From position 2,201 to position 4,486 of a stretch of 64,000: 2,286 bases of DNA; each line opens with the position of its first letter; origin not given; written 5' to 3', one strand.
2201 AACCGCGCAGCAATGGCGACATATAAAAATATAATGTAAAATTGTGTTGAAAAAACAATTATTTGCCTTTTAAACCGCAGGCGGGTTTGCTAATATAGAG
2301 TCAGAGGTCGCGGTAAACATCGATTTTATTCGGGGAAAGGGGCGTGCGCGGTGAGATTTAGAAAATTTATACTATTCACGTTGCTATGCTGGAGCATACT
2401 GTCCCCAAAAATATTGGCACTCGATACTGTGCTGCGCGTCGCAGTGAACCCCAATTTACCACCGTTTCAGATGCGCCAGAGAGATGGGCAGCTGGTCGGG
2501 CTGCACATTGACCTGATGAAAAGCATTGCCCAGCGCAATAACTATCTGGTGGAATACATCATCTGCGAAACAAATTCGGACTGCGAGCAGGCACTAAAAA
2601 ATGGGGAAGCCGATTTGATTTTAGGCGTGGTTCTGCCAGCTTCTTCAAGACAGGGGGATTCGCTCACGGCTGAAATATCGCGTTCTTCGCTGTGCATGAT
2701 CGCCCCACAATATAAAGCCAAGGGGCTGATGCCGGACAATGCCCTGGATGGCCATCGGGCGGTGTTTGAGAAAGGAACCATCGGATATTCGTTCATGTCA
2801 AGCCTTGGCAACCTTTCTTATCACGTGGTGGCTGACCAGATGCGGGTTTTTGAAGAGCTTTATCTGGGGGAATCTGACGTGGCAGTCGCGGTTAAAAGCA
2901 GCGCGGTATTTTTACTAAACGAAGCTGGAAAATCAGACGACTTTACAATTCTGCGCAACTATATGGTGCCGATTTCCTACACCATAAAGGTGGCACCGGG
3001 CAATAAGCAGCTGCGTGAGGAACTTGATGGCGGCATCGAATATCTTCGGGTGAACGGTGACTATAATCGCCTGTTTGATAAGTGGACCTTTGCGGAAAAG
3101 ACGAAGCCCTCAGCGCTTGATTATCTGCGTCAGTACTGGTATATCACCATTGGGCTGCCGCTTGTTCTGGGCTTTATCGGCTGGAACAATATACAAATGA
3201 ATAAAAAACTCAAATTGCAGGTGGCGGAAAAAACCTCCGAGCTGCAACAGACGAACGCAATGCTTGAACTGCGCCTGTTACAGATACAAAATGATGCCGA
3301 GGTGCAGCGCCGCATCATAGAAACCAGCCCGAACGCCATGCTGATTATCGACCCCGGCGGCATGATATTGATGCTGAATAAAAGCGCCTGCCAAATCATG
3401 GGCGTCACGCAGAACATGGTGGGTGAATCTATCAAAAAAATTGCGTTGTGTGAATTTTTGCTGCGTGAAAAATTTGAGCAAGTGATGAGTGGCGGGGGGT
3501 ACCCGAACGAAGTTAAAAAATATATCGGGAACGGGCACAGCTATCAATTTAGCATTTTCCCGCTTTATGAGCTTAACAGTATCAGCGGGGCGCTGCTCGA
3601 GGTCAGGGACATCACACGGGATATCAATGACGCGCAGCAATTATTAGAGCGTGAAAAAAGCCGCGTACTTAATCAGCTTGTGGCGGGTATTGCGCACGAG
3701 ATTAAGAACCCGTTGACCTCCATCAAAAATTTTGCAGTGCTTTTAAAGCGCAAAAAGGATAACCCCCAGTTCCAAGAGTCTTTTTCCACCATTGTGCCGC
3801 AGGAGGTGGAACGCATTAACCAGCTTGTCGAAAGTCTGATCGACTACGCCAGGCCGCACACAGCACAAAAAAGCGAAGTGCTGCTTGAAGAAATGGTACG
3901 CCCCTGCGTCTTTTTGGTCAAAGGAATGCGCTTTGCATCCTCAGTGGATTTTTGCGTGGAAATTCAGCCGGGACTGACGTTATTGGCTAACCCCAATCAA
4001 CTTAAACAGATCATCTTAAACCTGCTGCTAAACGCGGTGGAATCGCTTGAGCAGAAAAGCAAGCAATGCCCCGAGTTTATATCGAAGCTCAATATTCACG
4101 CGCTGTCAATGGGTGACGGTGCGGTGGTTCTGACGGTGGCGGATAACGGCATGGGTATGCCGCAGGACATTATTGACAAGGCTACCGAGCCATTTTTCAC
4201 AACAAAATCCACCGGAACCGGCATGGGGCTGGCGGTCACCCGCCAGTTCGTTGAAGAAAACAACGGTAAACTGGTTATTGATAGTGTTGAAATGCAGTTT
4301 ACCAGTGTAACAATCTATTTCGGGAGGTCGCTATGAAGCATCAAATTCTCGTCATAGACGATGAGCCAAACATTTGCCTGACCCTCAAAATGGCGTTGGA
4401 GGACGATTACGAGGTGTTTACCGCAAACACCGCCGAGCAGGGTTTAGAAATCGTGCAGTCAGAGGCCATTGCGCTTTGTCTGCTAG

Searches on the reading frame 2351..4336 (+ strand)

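Call 48: search_protein_families(library=pfam, proteins=[window:2351-4336:+], max_evalue=0.001)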
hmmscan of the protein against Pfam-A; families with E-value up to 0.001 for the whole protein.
window:2351-4336:+ (661 aa): 6 families
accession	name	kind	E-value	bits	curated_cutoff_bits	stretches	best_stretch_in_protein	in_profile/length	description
PF02518.31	HATPase_c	-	1.4e-18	67.8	26.4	1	547-657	2-107/111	Histidine kinase-, DNA gyrase B-, and HSP90-like ATPase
PF00497.25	SBP_bac_3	-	9.4e-17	61.4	26.4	1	28-246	1-130/132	Bacterial extracellular solute-binding proteins, family 3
PF00512.31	HisKA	-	1.2e-14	54.6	26.9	1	440-502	2-63/66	His Kinase A (phospho-acceptor) domain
PF13188.13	PAS_8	-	6.8e-09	35.8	21.8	1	320-367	4-48/65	PAS domain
PF13426.13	PAS_9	-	3e-05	24.7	27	1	327-422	1-102/103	PAS domain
PF00989.32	PAS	-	0.00013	22.3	22.6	1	320-357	4-41/113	PAS fold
